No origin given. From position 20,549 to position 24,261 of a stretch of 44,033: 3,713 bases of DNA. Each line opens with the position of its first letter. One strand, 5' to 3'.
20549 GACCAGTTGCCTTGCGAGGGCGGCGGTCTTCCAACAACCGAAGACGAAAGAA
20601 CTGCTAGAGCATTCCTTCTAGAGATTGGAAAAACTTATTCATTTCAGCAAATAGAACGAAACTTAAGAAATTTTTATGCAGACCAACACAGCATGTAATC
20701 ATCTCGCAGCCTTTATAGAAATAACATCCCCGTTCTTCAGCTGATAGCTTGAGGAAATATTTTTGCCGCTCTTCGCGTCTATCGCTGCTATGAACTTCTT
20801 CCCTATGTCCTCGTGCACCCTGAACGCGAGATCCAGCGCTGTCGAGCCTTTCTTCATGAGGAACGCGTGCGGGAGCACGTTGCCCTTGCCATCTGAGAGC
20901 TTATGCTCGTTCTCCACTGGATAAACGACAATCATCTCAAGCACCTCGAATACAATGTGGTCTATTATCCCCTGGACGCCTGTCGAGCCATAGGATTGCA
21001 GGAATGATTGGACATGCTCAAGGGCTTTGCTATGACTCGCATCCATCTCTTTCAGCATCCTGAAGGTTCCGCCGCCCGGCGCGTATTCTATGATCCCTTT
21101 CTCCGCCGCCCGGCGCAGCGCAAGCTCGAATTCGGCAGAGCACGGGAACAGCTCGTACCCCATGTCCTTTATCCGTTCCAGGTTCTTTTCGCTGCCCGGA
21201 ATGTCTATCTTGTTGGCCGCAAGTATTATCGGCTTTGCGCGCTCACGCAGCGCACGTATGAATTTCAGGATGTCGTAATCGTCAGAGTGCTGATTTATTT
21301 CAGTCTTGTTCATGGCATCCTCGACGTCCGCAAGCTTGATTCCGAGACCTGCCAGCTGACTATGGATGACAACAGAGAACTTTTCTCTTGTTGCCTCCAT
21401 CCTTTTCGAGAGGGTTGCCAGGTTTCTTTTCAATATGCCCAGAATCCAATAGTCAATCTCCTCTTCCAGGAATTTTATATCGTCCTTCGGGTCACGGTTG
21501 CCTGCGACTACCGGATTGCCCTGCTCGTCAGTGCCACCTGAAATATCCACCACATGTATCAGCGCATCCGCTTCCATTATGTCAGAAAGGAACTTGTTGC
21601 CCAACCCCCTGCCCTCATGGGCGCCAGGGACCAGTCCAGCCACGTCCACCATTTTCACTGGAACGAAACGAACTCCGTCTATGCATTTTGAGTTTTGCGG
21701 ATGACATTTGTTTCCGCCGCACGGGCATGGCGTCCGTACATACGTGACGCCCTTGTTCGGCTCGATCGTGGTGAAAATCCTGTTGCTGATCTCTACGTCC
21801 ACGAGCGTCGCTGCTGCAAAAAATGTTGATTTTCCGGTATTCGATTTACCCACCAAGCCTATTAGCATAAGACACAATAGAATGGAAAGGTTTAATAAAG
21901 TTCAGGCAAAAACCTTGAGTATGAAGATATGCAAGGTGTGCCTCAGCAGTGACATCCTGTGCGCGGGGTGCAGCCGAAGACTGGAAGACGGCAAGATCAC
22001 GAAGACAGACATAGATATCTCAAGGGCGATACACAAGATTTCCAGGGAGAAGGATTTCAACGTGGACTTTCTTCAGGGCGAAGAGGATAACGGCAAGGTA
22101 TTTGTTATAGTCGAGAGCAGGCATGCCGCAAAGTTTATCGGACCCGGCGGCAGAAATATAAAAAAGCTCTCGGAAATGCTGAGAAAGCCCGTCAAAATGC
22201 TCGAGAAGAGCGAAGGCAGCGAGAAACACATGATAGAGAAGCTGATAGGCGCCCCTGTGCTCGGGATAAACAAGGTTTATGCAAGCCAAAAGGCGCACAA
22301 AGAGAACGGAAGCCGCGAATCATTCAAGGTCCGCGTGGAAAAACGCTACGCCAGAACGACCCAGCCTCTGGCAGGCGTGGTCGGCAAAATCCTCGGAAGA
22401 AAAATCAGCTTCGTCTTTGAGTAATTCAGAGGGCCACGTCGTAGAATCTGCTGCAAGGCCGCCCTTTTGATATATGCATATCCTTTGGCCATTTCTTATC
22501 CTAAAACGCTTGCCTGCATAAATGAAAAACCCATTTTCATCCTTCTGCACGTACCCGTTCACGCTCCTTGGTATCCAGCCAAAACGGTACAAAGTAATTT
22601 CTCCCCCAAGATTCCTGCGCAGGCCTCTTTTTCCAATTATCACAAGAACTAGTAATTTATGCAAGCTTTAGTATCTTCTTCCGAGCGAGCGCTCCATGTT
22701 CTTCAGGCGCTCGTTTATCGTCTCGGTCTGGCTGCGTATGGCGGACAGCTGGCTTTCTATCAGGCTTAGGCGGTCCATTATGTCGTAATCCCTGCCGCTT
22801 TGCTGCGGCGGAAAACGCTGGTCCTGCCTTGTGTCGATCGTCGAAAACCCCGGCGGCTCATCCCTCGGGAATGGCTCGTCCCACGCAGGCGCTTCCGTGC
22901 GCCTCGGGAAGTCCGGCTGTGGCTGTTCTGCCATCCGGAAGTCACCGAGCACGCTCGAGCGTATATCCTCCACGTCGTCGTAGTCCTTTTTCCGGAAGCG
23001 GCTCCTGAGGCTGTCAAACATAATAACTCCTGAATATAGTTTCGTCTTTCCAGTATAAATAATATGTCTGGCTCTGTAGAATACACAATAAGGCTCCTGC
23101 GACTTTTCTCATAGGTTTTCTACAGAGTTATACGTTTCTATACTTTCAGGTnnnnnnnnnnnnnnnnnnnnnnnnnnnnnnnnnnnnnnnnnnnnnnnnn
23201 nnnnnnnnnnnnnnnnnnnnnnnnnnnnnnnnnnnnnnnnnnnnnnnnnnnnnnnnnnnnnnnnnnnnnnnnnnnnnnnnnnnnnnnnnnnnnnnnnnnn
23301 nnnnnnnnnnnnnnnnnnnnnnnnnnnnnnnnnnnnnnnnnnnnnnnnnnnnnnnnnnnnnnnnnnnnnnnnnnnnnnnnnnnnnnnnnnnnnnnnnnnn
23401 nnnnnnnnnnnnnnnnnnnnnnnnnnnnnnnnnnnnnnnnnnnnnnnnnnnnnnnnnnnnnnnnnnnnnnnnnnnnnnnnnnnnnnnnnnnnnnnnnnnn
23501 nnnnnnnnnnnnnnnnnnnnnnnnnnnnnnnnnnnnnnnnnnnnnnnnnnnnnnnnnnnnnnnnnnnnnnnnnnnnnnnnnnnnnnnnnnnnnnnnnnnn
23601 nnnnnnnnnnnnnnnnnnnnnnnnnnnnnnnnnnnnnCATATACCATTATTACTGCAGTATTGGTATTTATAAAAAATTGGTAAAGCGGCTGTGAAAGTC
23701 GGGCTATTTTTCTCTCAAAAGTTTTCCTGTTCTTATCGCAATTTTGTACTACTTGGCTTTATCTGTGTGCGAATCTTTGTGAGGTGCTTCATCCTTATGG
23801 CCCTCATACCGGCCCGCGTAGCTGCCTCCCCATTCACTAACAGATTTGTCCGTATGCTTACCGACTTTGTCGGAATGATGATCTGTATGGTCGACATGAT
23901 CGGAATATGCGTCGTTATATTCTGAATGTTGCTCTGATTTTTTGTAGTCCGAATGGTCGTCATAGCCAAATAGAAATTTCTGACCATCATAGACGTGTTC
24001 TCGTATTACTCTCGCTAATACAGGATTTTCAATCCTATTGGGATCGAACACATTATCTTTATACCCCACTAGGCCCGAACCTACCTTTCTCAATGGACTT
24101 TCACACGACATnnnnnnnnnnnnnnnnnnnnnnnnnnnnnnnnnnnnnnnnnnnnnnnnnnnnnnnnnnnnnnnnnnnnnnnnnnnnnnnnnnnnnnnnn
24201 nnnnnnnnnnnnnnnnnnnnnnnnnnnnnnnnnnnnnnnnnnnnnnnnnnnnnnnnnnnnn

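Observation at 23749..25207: Radical-SAM/SPASM enzyme translationally coupled to a His-x-Asp repeat protein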

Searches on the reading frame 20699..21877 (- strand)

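Call 71: search_protein_families(library=ncbifam, proteins=[window:20699-21877:-], max_evalue=0.001)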
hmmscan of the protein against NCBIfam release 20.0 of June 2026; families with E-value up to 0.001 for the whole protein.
window:20699-21877:- (392 aa): 13 families
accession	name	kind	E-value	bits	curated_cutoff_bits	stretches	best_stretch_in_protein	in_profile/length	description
NF007171.0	PRK09602.1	subfamily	6.7e-161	535.6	387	1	4-391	3-396/397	YchF-related putative GTPase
TIGR00092.1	TIGR00092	equivalog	8.3e-30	104.1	279.2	1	6-223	5-208/368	redox-regulated ATPase YchF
NF008955.0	PRK12297.1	equivalog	1e-20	74.1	406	1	6-165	162-290/429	GTPase ObgE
TIGR02729.1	Obg_CgtA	equivalog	5.8e-19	68.3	280.25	2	74-163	207-286/329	Obg family GTPase CgtA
NF008956.1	PRK12299.1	equivalog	9.2e-19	67.6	300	2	74-166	208-285/327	GTPase ObgE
NF008954.1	PRK12296.1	equivalog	2e-17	62.8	377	1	76-145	210-270/470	GTPase ObgE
TIGR03594.1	GTPase_EngA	equivalog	4.2e-08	32.6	306.7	1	183-252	80-147/432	ribosome biogenesis GTPase Der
TIGR03156.1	GTP_HflX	equivalog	6.2e-08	31.9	216.75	0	5-41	191-227/351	GTPase HflX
TIGR00231.1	small_GTP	domain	3.4e-07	30.2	42.5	0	4-119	4-100/164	GTP-binding protein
TIGR00691.1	spoT_relA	subfamily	4.4e-05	22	499.2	1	341-388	375-420/687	RelA/SpoT family protein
NF000908.1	PRK00089.1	equivalog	5.6e-05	22.6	237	0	202-249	98-151/291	GTPase Era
NF008124.0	PRK10872.1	equivalog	9.4e-05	21.1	728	1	341-389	418-464/744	GTP diphosphokinase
NF003255.0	PRK04213.1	equivalog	0.00066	19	164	0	6-42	12-48/204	GTP-binding protein EngB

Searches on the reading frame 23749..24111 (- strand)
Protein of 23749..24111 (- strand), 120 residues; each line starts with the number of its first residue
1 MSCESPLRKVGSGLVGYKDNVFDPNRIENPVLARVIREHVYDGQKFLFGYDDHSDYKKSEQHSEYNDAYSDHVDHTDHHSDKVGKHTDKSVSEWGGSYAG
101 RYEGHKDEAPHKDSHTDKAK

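Call 3: search_protein_families(library=ncbifam, proteins=[window:23749-24111:-], max_evalue=0.01)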
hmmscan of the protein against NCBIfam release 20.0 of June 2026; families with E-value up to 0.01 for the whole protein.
window:23749-24111:- (120 aa): 0 families

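Call 4: search_protein_families(library=pfam, proteins=[window:23749-24111:-], max_evalue=0.01)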
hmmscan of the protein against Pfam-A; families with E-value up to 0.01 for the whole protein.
window:23749-24111:- (120 aa): 0 families

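Call 6: find_homologous_proteins(query=window:23749-24111:-, max_evalue=0.001)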
Query window:23749-24111:- (120 aa): 2 proteins with E <= 0.001 among 6 candidates.
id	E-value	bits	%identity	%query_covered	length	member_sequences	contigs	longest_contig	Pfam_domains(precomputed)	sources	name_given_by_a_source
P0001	1.4e-75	270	100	100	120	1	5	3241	-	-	-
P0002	2.3e-45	172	73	100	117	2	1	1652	-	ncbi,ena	-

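Call 9: find_encoding_contigs(protein=P0002, flank=10000)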
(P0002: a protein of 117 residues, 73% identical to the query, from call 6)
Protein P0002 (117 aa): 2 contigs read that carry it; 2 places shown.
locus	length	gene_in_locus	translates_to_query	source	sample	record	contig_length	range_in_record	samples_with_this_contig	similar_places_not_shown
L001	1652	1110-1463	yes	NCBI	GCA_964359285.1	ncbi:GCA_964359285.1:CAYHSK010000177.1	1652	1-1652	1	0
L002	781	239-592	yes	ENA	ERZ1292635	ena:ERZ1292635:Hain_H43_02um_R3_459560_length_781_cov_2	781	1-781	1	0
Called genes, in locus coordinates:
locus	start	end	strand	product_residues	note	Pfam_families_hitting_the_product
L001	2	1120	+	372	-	?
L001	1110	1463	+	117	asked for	-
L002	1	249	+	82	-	?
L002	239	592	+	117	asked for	-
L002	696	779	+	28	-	?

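Call 10: find_encoding_contigs(protein=P0001, flank=10000)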
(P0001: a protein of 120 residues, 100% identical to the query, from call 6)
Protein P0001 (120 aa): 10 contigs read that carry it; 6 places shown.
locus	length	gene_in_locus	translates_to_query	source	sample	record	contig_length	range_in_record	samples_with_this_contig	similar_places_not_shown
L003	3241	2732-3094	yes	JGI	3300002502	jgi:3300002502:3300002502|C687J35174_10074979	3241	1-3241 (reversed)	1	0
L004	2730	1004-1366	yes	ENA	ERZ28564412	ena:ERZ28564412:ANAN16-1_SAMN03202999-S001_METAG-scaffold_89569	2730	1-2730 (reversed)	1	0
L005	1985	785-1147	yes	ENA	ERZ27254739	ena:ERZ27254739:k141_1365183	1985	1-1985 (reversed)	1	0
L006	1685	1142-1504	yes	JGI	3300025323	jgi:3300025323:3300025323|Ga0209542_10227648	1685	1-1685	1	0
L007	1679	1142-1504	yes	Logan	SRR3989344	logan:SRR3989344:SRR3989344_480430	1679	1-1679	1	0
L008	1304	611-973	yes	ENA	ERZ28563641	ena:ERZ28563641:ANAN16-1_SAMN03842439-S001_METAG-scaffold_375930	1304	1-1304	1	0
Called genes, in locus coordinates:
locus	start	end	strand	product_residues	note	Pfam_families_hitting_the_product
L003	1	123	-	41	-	?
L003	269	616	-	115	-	-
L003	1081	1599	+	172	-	-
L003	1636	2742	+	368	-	PF04055:Radical_SAM, PF13186:SPASM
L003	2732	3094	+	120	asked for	-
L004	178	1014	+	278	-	PF13186:SPASM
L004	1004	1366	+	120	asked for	-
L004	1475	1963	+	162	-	-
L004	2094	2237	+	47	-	-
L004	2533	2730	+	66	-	?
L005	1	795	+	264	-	?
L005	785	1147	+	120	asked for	-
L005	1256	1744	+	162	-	-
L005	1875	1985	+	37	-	?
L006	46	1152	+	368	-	PF04055:Radical_SAM, PF13186:SPASM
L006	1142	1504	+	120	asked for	-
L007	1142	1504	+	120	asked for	-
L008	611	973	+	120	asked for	-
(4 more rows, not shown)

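Call 45: find_homologous_proteins(query=A2, max_evalue=0.001)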
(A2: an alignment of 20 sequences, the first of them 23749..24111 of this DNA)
Query A2 (20 sequences) (120 aa, profile of the alignment): 14 proteins with E <= 0.001 among 310 candidates.
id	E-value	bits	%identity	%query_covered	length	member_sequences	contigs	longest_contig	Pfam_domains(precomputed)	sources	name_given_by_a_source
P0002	4.0e-22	96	73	100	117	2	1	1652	-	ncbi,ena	-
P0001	4.9e-21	93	100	100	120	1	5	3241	-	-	-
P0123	4.1e-20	90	34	72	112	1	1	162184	-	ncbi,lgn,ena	-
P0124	3.6e-15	74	26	46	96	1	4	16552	-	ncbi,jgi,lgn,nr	ncbi:hypothetical protein FJZ53_00405 [Candidatus Woesearchaeota archaeon]|nr:hypothetical protein [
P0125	1.6e-13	69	32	60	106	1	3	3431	-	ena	-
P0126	5.3e-13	67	31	58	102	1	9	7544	-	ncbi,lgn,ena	-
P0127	2.9e-12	65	44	89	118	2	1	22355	-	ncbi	-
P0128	1.1e-10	60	30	57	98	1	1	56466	-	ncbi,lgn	-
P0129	2.8e-9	55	33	61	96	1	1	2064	-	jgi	jgi:hypothetical protein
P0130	8.0e-9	54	38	56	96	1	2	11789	-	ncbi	-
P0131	4.2e-8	51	28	54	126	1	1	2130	-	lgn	-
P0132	3.7e-7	48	38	18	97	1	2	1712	-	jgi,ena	-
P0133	1.3e-6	47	25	45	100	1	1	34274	-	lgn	-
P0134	2.1e-4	39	35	37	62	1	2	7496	-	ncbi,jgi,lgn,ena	-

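Call 49: find_encoding_contigs(protein=P0127, flank=8000, max_places=1)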
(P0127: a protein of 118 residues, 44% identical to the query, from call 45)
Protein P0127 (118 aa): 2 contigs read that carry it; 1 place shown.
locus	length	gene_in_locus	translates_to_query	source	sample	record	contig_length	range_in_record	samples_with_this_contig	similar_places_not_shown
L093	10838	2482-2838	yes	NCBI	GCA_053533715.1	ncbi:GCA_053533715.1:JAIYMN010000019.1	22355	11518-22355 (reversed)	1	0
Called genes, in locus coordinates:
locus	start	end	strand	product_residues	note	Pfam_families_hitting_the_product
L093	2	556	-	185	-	?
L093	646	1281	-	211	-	-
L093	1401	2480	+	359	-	PF04055:Radical_SAM, PF13186:SPASM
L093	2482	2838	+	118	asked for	-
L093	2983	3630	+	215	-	PF04493:Endonuclease_5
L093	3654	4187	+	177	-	-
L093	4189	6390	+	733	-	PF00057:Ldl_recept_a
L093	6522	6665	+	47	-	-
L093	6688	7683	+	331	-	PF09376:NurA (weak)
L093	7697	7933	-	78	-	-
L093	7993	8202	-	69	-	-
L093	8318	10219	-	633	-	PF00270:DEAD (faint), PF04851:ResIII (weak), PF06733:DEAD_2, PF13307:Helicase_C_2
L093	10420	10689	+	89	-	PF25212:HVO_A0114 (weak)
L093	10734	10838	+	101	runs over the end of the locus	-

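Call 50: find_encoding_contigs(protein=P0130, flank=6000, max_places=1)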
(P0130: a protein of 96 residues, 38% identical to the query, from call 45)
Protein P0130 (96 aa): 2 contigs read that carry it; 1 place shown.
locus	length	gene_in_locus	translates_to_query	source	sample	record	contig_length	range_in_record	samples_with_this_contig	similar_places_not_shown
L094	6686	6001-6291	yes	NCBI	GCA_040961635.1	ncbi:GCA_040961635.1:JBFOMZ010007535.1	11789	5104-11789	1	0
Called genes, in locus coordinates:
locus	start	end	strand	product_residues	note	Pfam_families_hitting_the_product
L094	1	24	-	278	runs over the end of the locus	PF01909:NTP_transf_2 (weak), PF18765:Polbeta (weak)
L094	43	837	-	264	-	-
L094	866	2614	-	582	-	PF01261:AP_endonuc_2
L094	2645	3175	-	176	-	-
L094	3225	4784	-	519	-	-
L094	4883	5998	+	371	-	PF04055:Radical_SAM, PF13186:SPASM (weak)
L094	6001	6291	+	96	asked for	-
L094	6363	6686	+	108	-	?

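Call 51: find_encoding_contigs(protein=P0125, flank=4000, max_places=1)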
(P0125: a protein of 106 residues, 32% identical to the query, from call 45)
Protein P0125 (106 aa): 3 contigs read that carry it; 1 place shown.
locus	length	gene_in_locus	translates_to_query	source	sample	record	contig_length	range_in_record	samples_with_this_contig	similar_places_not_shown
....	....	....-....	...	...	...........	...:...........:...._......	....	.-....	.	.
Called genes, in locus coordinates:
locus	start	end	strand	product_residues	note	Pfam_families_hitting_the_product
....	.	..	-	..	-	?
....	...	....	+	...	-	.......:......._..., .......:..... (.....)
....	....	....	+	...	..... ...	-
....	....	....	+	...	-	-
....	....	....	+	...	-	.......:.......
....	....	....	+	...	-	?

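Call 52: find_encoding_contigs(protein=P0131, flank=4000, max_places=1)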
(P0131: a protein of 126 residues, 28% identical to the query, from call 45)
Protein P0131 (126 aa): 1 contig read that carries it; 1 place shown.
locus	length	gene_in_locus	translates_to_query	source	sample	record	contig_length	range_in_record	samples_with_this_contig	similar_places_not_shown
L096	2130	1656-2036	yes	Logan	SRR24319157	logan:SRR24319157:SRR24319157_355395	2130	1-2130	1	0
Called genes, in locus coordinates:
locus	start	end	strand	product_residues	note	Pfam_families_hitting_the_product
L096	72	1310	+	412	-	PF04055:Radical_SAM, PF13186:SPASM (weak)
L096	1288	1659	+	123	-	-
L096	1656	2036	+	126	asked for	-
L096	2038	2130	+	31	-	?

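Call 53: search_protein_families(library=pfam, proteins=[L094:3225-4784:-, L094:866-2614:-, L094:2645-3175:-, L094:43-837:-], max_evalue=1)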
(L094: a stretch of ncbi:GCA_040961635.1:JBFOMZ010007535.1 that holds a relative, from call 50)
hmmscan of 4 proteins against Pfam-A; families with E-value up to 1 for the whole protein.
L094:3225-4784:- (519 aa): 1 family
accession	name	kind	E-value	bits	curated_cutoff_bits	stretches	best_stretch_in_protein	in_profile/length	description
PF19027.5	DUF5752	-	0.021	14.6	23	1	373-452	40-119/208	Family of unknown function (DUF5752)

L094:866-2614:- (582 aa): 2 families
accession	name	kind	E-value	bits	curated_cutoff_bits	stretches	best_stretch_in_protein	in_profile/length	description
PF01261.30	AP_endonuc_2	-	1.7e-11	44.7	31.1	1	412-495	144-229/249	Xylose isomerase-like TIM barrel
PF17462.7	DUF5424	-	0.13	12.6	25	1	301-372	80-150/175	Family of unknown function (DUF5424)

L094:2645-3175:- (176 aa): 0 families

L094:43-837:- (264 aa): 3 families
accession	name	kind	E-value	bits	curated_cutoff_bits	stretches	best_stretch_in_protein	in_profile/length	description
PF04100.18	Vps53_N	-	0.062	12.8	26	1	118-179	80-137/372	Vps53, N-terminal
PF20546.3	DUF6760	-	0.079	13.5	27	1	35-97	31-88/89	Family of unknown function (DUF6760)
PF17627.7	IncE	-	0.11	13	27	1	205-257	36-87/132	Inclusion membrane protein E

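Call 58: search_protein_representatives(protein=window:23749-24111:-)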
Query: 120 residues. Proteins with E-value up to 0.001 (for the whole library): 27; up to 1e-10: 2; up to 1e-30: 1. The best 27 are listed.
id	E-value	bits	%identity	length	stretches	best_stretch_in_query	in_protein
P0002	7.3e-46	172.1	75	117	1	1-120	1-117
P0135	1.1e-12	64.9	44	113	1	13-120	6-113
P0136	4.8e-10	56.4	43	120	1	18-111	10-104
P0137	1.4e-09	54.9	46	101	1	17-87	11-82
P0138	1.6e-09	54.7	47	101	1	9-108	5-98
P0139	1.6e-09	54.7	46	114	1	14-117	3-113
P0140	2.0e-09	54.4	48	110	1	14-118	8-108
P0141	7.0e-09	52.6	41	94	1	17-102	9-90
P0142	9.1e-09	52.2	41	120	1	22-119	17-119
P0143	6.5e-08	49.5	41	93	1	20-90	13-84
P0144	8.7e-07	45.8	53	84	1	22-82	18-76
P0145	1.9e-05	41.5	45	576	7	29-54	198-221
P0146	2.2e-05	41.3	41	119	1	13-118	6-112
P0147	2.2e-05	41.3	42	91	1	25-81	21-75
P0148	4.3e-05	40.4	43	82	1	19-88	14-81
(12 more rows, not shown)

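Call 84: predict_structure(alignment_id=A5)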
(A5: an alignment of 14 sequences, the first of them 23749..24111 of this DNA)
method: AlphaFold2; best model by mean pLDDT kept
length: 120 residues; sequences in the alignment: 14
mean_pLDDT: 60.4   pTM: 0.31
mean pLDDT of the five models: 60.4, 59.6, 58.3, 58.1, 57.6
residues with pLDDT >= 90: 2; 70-90: 34; 50-70: 41; < 50: 43
segments of 3 or more residues with pLDDT < 50: 78-80, 91-97, 99-101, 103-108, 110-115
pLDDT, mean of each block of 10 residues (from residue 1): 70 85 88 82 59 51 51 50 51 44 46 48
secondary structure, 60 per line:
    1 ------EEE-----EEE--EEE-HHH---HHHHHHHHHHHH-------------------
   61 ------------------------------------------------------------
elements in order: E7-9 E15-17 E20-22 H30-41
